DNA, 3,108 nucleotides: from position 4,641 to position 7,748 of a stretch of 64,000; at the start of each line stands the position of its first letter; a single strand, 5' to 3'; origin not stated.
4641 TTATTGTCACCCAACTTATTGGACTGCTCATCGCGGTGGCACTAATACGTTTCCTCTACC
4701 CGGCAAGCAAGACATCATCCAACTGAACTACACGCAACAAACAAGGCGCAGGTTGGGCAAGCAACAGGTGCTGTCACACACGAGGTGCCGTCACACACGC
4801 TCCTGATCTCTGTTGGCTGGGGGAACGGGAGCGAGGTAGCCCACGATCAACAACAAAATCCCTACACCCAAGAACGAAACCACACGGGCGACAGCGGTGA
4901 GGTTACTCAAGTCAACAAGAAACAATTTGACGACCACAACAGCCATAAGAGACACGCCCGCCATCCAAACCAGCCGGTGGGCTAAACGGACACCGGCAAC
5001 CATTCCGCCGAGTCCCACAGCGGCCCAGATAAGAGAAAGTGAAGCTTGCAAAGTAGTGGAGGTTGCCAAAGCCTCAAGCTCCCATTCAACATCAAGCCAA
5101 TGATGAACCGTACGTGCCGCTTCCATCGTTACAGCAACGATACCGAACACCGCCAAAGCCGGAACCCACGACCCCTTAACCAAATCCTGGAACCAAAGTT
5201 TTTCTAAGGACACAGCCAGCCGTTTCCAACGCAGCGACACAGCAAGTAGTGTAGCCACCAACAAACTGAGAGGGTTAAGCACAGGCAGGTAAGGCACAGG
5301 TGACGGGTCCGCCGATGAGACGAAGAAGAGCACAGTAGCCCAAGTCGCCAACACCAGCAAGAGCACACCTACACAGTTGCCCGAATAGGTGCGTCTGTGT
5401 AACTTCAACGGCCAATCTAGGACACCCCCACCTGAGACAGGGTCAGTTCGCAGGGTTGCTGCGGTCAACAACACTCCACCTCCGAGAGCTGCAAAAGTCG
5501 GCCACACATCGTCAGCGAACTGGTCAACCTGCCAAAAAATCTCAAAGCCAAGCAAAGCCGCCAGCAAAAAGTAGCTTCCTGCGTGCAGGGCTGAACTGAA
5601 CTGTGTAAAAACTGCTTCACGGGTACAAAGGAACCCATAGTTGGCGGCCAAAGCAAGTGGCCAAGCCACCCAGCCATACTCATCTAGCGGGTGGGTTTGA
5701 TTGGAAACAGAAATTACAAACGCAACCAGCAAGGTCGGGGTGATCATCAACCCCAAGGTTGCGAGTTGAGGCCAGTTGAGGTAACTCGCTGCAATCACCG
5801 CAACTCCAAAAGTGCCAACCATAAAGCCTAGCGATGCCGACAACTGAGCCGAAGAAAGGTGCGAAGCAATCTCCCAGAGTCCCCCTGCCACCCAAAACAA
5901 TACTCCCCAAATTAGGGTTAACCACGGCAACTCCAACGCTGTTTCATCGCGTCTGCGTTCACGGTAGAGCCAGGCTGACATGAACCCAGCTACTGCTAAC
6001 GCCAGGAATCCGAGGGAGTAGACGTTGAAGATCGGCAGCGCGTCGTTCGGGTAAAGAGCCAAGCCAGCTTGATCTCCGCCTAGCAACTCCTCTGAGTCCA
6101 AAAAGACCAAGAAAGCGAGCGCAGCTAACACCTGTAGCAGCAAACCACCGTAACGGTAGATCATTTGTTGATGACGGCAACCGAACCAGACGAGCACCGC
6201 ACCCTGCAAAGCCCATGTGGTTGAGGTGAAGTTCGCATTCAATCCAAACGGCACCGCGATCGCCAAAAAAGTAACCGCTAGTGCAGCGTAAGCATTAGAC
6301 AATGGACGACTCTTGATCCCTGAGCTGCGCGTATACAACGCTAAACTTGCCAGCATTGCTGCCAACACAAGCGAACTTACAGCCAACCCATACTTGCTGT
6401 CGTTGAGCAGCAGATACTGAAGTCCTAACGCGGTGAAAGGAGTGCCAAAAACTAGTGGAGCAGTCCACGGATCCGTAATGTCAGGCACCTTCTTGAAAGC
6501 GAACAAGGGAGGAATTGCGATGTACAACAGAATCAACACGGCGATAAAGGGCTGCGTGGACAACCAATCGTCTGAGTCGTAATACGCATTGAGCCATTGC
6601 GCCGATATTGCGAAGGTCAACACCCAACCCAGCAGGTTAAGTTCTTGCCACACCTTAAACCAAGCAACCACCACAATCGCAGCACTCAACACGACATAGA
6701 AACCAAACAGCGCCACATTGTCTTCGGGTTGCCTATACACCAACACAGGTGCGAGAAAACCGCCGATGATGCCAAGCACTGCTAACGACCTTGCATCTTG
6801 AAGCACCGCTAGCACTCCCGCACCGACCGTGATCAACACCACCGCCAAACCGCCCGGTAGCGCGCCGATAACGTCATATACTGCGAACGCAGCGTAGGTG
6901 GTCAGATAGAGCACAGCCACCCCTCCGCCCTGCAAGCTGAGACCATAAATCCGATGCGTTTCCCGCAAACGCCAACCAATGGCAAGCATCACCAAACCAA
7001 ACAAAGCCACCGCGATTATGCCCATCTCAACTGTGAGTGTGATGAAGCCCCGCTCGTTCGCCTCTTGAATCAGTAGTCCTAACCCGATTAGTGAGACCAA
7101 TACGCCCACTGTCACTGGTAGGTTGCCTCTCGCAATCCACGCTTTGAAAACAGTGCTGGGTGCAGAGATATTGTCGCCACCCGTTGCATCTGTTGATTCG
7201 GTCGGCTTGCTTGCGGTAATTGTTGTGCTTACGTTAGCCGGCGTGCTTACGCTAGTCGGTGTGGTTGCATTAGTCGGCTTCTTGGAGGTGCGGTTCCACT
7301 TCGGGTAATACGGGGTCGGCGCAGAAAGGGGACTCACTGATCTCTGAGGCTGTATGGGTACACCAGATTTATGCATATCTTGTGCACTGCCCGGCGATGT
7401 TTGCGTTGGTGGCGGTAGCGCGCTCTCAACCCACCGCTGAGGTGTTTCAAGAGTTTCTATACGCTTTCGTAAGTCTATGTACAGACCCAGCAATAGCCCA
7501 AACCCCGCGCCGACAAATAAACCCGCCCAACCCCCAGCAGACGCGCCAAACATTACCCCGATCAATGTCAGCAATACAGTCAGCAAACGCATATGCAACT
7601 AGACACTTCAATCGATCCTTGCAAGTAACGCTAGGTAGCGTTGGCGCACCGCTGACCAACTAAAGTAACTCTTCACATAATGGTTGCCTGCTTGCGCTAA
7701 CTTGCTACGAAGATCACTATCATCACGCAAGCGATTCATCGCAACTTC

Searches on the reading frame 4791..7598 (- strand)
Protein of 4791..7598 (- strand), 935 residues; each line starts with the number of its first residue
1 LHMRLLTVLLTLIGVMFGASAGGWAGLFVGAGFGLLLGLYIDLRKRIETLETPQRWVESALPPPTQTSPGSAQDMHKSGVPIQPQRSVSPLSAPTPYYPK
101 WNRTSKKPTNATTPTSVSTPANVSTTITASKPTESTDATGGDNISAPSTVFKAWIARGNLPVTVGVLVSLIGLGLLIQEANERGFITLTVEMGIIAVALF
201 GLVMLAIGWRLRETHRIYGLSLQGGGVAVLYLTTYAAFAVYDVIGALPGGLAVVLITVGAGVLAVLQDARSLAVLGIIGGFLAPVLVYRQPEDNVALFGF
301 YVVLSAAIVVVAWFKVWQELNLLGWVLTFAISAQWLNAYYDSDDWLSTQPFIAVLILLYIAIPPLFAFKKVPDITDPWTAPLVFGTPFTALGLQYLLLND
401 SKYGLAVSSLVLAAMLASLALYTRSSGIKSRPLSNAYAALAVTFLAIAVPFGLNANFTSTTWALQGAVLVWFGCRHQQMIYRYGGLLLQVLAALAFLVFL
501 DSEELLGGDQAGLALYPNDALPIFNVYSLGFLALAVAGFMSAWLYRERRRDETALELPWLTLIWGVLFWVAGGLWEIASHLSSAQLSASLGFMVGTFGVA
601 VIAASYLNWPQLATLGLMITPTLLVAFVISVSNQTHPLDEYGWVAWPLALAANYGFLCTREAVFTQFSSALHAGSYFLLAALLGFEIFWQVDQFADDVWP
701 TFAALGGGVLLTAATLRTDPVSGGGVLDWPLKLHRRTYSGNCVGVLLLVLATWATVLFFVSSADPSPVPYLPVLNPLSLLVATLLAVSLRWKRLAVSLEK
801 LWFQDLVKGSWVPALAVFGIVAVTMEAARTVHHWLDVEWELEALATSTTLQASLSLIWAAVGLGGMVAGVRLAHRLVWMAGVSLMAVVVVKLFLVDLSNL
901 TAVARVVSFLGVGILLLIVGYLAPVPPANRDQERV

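Call 68: search_protein_families(library=pfam, proteins=[window:4791-7598:-], max_evalue=0.0001)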
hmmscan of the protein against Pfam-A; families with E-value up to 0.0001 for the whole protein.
window:4791-7598:- (935 aa): 1 family
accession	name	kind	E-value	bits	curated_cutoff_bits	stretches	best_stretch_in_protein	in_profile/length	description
PF10101.14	DUF2339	-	1.8e-132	443.8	33.6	2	158-570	2-420/659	Predicted membrane protein (DUF2339)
